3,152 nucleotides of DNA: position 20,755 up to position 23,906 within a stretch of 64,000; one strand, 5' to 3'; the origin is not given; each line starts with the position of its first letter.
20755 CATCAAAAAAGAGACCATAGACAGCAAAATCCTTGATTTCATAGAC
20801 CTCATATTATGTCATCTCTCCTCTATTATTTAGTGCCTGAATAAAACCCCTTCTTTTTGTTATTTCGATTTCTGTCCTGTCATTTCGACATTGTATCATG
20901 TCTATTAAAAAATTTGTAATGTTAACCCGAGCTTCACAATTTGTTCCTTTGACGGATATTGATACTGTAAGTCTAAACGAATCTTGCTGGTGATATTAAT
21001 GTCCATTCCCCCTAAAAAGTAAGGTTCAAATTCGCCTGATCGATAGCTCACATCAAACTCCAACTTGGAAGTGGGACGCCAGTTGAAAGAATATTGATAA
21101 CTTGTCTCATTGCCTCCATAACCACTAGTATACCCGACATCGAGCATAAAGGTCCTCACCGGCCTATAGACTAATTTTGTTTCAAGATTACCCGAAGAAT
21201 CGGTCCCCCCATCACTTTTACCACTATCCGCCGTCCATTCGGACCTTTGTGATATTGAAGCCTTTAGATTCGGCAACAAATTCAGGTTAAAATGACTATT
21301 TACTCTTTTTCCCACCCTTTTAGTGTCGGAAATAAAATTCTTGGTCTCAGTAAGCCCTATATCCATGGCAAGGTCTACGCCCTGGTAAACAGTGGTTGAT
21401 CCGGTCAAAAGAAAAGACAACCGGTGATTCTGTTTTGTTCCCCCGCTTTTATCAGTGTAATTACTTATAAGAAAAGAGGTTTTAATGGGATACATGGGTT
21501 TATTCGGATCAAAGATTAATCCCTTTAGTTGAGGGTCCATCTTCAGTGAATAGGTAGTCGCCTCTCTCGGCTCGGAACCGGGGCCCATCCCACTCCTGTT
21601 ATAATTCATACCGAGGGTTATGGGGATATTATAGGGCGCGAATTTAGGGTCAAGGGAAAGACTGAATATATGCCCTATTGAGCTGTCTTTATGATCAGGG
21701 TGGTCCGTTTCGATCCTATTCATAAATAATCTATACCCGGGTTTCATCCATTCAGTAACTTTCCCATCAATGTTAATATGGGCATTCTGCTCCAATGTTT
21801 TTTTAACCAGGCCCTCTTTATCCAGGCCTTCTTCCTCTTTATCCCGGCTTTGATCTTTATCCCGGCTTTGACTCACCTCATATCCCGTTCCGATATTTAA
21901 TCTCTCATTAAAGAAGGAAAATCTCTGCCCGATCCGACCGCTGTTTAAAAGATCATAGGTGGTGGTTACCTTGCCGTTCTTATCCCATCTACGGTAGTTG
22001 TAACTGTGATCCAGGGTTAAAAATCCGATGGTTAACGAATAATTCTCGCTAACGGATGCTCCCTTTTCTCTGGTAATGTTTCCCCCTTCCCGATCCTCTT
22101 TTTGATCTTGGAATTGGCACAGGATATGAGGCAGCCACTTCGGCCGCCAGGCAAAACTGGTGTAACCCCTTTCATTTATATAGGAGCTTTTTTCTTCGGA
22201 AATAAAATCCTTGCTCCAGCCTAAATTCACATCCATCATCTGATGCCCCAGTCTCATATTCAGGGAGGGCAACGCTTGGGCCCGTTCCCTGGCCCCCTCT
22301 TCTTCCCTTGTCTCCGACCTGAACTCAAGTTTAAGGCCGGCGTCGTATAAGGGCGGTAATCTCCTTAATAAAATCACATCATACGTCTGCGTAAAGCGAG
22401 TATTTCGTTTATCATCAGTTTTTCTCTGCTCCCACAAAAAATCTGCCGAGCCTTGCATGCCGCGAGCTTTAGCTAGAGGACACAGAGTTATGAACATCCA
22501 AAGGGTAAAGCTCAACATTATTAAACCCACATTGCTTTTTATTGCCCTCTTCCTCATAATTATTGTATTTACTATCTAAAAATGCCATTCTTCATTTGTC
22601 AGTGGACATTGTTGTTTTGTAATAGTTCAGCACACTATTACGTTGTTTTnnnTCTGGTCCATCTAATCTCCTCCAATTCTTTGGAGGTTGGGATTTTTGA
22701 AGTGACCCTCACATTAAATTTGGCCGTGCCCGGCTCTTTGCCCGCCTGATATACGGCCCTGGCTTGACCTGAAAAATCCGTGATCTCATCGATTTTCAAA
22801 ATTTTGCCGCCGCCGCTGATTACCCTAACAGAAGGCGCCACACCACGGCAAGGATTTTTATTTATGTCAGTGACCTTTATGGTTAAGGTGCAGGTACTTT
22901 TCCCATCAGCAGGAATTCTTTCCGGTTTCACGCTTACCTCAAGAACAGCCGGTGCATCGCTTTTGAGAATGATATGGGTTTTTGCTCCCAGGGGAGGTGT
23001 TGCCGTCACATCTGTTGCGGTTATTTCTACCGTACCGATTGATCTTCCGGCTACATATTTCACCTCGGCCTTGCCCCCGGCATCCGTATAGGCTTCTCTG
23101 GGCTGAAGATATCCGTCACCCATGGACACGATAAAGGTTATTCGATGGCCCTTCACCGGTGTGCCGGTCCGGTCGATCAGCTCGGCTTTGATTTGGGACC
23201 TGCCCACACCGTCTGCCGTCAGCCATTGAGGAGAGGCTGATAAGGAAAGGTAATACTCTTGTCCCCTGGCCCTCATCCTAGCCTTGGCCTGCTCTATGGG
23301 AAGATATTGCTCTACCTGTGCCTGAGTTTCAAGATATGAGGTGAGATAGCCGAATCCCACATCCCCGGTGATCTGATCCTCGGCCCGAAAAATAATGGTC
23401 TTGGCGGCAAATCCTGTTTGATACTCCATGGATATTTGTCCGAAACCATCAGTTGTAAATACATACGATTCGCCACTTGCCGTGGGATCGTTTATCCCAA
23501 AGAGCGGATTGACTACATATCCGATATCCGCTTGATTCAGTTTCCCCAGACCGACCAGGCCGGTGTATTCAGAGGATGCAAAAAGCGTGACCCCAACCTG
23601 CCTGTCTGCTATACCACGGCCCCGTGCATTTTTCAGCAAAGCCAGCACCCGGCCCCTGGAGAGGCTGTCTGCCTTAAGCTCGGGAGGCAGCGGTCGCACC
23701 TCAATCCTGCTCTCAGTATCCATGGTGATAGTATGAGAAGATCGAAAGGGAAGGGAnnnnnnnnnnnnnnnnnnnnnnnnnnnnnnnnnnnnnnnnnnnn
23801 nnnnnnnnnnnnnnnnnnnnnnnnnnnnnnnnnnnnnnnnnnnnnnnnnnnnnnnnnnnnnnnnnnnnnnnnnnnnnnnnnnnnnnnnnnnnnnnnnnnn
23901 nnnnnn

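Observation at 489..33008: Exceptionally dense EET island with about 150 heme-binding motifs, including a ~26-kb stretch of 18 consecutive same-strand genes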

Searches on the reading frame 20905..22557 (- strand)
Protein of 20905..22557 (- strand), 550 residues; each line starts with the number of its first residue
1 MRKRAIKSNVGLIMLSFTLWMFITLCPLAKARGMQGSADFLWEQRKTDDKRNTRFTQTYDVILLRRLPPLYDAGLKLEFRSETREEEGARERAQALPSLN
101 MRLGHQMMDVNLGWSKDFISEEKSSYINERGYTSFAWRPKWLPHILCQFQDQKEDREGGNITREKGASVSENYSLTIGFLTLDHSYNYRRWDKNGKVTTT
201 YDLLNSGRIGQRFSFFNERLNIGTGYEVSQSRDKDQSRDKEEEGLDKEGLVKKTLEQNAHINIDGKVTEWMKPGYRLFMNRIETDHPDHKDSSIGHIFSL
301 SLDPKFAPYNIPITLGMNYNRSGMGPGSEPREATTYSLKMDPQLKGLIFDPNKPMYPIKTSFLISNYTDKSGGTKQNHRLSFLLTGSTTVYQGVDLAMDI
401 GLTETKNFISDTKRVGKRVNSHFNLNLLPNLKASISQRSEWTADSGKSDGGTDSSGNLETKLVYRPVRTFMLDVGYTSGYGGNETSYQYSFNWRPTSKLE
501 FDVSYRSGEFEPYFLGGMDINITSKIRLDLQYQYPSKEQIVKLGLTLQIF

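Call 5: search_protein_families(library=pfam, proteins=[window:20905-22557:-], max_evalue=0.01)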
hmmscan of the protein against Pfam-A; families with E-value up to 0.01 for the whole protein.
window:20905-22557:- (550 aa): 0 families

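Call 7: search_protein_families(library=ncbifam, proteins=[window:20905-22557:-], max_evalue=0.01)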
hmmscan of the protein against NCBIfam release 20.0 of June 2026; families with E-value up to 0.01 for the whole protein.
window:20905-22557:- (550 aa): 0 families

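Call 9: find_encoding_contigs(protein=window:20905-22557:-, flank=10000, max_places=6)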
Protein window:20905-22557:- (550 aa): no gene with exactly this product is on record in the collection.

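Call 10: find_homologous_proteins(query=window:20905-22557:-)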
Query window:20905-22557:- (550 aa): 14 proteins with E <= 0.001 among 5276 candidates.
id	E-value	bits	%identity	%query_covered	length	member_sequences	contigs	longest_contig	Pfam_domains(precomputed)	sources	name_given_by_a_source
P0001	0.0e+0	1143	93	96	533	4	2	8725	-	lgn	-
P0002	0.0e+0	1071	87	98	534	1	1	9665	-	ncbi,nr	ncbi:MAG: hypothetical protein JXA79_12675 [Deltaproteobacteria bacterium]|nr:hypothetical protein [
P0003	0.0e+0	1040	83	98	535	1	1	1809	-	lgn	-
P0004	4.3e-163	562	50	97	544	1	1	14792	-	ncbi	ncbi:MAG: hypothetical protein ACMUIM_06160 [bacterium]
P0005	2.5e-159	549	49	99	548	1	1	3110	-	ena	-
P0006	1.0e-158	547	47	99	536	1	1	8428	-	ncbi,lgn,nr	ncbi:hypothetical protein JXL19_03645 [bacterium]|nr:hypothetical protein [bacterium]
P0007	4.0e-156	539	48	93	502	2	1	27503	-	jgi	-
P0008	5.6e-156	538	50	96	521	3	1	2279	-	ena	-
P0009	2.8e-154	533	49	97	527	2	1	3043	-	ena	-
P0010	1.6e-148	514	45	97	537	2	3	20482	-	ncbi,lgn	ncbi:MAG: hypothetical protein ACMUIS_08600 [bacterium]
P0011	2.9e-135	470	43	100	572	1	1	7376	-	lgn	-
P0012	1.6e-127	444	41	100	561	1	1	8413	-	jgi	jgi:hypothetical protein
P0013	1.6e-121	425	39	100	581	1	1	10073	-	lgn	-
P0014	3.4e-118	414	39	100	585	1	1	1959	-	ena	-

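Call 12: find_encoding_contigs(protein=P0007, flank=10000, max_places=3)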
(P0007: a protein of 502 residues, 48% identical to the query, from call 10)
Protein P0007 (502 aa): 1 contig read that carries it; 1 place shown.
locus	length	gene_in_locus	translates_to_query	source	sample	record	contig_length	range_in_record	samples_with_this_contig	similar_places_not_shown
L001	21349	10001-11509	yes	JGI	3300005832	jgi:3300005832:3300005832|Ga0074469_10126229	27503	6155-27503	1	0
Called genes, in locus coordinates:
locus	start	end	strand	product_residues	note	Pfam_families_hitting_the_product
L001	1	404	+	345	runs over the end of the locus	PF01436:NHL (faint), PF17170:DUF5128 (weak)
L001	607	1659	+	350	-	PF09699:Paired_CXXCH_1 (faint)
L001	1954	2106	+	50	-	-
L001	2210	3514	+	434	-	PF22113:Mtrc-MtrF_II-IV_dom (faint), PF09699:Paired_CXXCH_1 (weak)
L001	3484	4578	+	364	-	PF23500:DUF7133 (faint), PF08450:SGL (faint), PF01436:NHL (faint), PF17170:DUF5128 (weak)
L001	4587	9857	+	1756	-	PF14522:Cytochrome_C7 (faint), PF22113:Mtrc-MtrF_II-IV_dom (faint), PF09699:Paired_CXXCH_1 (weak), PF00041:fn3 (faint), PF25833:Fn3_SaeA_3rd (weak), PF02369:Big_1, PF09134:Invasin_D3 (weak), PF02369:Big_1 (weak), +1 more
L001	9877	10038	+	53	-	-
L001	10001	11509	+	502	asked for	-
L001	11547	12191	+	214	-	-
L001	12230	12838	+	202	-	-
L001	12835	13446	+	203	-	PF05643:GNA1162-like (faint)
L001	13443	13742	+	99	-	-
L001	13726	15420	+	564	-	PF13623:SurA_N_2 (faint), PF13624:SurA_N_3 (faint), PF13145:Rotamase_2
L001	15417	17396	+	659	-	-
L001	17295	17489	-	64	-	-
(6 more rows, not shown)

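Call 14: find_related_loci(query=A1, collection=genome_contigs, flank=10000)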
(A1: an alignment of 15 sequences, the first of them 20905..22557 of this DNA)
Query A1 (550 aa) in genome_contigs; peptide patterns used: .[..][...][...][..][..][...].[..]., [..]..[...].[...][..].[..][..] (x = any residue, [..] = any of these).
48 stretches matched a pattern; 5 encode a relative of the query (tblastn E <= 1e-3); 5 distinct loci.
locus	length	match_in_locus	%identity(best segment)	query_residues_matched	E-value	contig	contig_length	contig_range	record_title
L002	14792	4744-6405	50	4-549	1e-177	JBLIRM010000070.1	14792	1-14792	MAG: bacterium isolate MG2_202303_bin_300 MG2_202303_bin_300_scaffold_70, whole genome shotgun sequence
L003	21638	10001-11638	45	5-549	3e-163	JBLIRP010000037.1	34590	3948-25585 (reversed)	MAG: bacterium isolate MF1_202303_bin_233 MF1_202303_bin_233_scaffold_37, whole genome shotgun sequence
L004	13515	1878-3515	44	5-549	4e-160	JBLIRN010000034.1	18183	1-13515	MAG: bacterium isolate MG2_202303_bin_136 MG2_202303_bin_136_scaffold_34, whole genome shotgun sequence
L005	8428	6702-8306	47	5-549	2e-166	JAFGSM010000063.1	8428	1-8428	MAG: bacterium isolate Zod_Metabat.896 k87_4131542, whole genome shotgun sequence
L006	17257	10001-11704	42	2-548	1e-135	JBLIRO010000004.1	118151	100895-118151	MAG: bacterium isolate MG1_202111_bin_529 MG1_202111_bin_529_scaffold_4, whole genome shotgun sequence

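Call 19: predict_structure(alignment_id=A1)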
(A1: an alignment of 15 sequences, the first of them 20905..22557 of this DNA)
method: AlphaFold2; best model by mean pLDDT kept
length: 550 residues; sequences in the alignment: 15
mean_pLDDT: 52.7   pTM: 0.49
mean pLDDT of the five models: 52.7, 49.7, 46.0, 37.5, 34.4
residues with pLDDT >= 90: 0; 70-90: 127; 50-70: 165; < 50: 258
segments of 3 or more residues with pLDDT < 50: 1-8, 21-47, 50-106, 112-123, 239-249, 345-357, 429-441, 446-550
pLDDT, mean of each block of 10 residues (from residue 1): 47 58 38 36 43 41 42 41 41 37 47 44 54 58 66 61 74 71 77 75 78 76 81 62 43 78 76 79 70 76 61 69 61 69 48 48 65 64 57 52 55 53 49 47 50 40 34 21 24 25 26 26 30 29 24
secondary structure, 60 per line:
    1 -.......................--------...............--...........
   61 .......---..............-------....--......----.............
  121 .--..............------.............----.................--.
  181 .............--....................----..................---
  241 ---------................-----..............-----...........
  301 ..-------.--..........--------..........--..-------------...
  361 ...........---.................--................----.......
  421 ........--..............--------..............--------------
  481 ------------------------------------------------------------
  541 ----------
elements in order: H2-24 E33-47 E50-67 E71-84 E92-95 E98-103 E108-121 E124-137 E144-156 E161-177 E180-193 E196-215 E220-237 E250-265 E271-284 E290-302 E313-322 E331-340 E358-371 E375-391 E394-409 E414-428 E431-444 E453-466

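Call 52: search_protein_representatives(alignment_id=A1)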
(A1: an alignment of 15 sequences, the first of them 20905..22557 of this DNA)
Query: 15 sequences, 532 profile positions. Proteins with E-value up to 0.001 (for the whole library): 112; up to 1e-10: 28; up to 1e-30: 8. The best 112 are listed.
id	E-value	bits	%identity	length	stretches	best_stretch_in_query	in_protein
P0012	4.6e-254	860.2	-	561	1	2-532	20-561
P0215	9.2e-146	502.8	-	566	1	5-532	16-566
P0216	1.7e-111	389.8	-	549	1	6-531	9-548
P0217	2.8e-81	290.0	-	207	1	336-532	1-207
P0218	1.8e-71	257.7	-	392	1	173-531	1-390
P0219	3.2e-54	200.7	-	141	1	164-298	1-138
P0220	3.6e-53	197.3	-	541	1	19-516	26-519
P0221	2.8e-52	194.3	-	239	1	307-531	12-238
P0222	4.7e-28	114.4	-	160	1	3-83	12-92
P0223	5.5e-25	104.3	-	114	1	191-274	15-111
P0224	2.1e-24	102.3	-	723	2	239-521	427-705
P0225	8.1e-21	90.5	-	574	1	33-519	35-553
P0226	2.7e-18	82.2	-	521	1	46-516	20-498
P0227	7.6e-18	80.7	-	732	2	238-517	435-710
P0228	4.5e-17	78.1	-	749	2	12-186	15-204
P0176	2.2e-12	62.7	-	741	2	41-226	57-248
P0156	1.5e-09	53.3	-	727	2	11-226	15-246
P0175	6.7e-04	34.7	-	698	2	343-521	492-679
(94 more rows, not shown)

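Call 68: fold_search(model_id=the predicted structure, library=pdb)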
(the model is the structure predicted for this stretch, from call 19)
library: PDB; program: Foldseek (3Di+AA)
matches with E <= 10: 827; with E <= 0.001: 190
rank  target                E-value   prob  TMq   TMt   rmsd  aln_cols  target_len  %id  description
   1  8p98_A                9.9e-08  1.00  0.33  0.30  18.0       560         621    9  BtuB3G3 bound to cyanocobalamin with ordered EL8 (released 2023-08-16)
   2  5fp2_B                1.0e-07  1.00  0.34  0.35  13.2       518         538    7  Crystal structure of the siderophore receptor PirA from Pseudomonas aeruginosa (released 2015-12-09)
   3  8p97_A                1.6e-07  1.00  0.34  0.31  17.5       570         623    9  BtuB3G3 bound to cyanocobalamin with disordered EL8 (released 2023-08-16)
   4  5fp2_A                2.5e-07  1.00  0.35  0.38  13.0       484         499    6  Crystal structure of the siderophore receptor PirA from Pseudomonas aeruginosa (released 2015-12-09)
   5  2hdi_A                4.3e-07  1.00  0.36  0.34  11.0       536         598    9  Crystal structure of the Colicin I receptor Cir from E.coli in complex with receptor binding domain of Colicin Ia. (released 2007-05-08)
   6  2hdf                  4.7e-07  1.00  0.35  0.33  10.8       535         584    9  Crystal structure of the Colicin I receptor Cir from E.coli (released 2007-05-08)
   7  9dis_B                7.0e-07  1.00  0.32  0.30  13.9       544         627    9  Cryo-EM structure of the heme/hemoglobin transporter ChuA, in complex with de novo designed binder H3 (released 2025-05-21)
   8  8bmx_A                8.2e-07  1.00  0.31  0.28  17.1       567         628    9  Bacteroides thetaiotaomicron B12 TonB dependent transporter in complex with a surface lipoprotein (released 2023-09-20)
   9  9nn6_A                1.4e-06  1.00  0.35  0.31  13.8       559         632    9  E. coli Cir in Complex with the RBD of Microcin V (released 2025-09-24)
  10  3qlb_A                1.4e-06  1.00  0.29  0.25  20.3       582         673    9  Enantiopyochelin outer membrane TonB-dependent transporter from Pseudomonas fluorescens bound to the ferri-enantiopyoc (released 2011-12-07)
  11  9ex3_A                1.5e-06  1.00  0.35  0.30  11.4       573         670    8  Ferric-mycobactin receptor (FemA) in complex with dihydroaeruginoic acid (released 2025-02-26)
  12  4rdr                  1.7e-06  1.00  0.36  0.30  11.8       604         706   10  Structure of the bacterial Zn-transporter ZnuD from Neisseria meningitidis (locked conformation bound to zinc and cadmiu (released 2015-08-19)
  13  9i98_A                2.2e-06  1.00  0.28  0.28  14.9       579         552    7  Cryo-EM structure of Shigella flexneri LptDE bound by a Bicyclic peptide molecule (Compound 13) (released 2025-10-15)
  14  9i93_A                2.2e-06  1.00  0.29  0.28  14.7       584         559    7  Cryo-EM structure of Shigella flexneri LptDE bound by a Bicyclic peptide molecule (Compound 2) (released 2025-10-15)
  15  8s34_A                2.6e-06  1.00  0.36  0.31  11.0       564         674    8  Ferric-mycobactin receptor (FemA) in complex with aeruginic acid (released 2025-02-26)
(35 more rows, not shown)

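Call 84: list_cluster_members(proteins=[P0001, P0002, P0004, P0006, P0010])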
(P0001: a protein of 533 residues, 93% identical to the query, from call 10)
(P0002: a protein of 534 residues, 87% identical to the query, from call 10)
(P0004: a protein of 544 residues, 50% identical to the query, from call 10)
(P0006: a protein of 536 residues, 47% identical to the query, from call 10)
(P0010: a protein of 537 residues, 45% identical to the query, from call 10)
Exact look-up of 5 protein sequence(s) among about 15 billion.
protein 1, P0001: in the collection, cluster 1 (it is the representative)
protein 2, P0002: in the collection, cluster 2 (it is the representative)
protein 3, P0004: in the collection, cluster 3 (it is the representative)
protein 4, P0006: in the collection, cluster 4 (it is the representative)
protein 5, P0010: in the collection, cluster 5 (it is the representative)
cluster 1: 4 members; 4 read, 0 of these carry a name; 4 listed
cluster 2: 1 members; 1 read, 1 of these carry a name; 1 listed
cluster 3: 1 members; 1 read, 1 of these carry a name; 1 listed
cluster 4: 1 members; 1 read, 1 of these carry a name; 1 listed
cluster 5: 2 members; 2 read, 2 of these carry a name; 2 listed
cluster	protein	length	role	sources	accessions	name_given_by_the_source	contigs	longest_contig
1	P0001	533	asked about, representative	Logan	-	-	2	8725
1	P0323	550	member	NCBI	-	-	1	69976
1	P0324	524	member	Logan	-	-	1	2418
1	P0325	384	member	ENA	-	-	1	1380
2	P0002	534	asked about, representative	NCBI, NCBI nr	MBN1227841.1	MAG: hypothetical protein JXA79_12675 [Deltaproteobacteria bacterium] | hypothetical protein [Deltaproteobacteria bacterium]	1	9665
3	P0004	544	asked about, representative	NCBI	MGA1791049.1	MAG: hypothetical protein ACMUIM_06160 [bacterium]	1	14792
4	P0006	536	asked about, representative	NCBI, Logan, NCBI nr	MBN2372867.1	hypothetical protein JXL19_03645 [bacterium] | hypothetical protein [bacterium]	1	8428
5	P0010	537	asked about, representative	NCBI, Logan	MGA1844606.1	MAG: hypothetical protein ACMUIS_08600 [bacterium]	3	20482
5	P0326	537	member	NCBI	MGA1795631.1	MAG: hypothetical protein ACMUIL_07210 [bacterium]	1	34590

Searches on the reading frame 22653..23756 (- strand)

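Call 55: search_protein_families(library=pfam, proteins=[window:22653-23756:-], max_evalue=0.001)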
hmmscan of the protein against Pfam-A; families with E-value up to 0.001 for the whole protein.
window:22653-23756:- (368 aa): 3 families
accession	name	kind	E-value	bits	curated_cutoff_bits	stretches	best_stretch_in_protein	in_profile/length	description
PF02369.22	Big_1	-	2.6e-22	79.2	34.9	2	171-248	3-79/93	Bacterial Ig-like domain (group 1)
PF09134.16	Invasin_D3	-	7.1e-17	62.2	33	2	273-353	6-84/98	Invasin, domain 3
PF18565.7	Glyco_hydro2_C5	-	1e-09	38.6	32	1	272-350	1-93/103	Glycoside hydrolase family 2 C-terminal domain 5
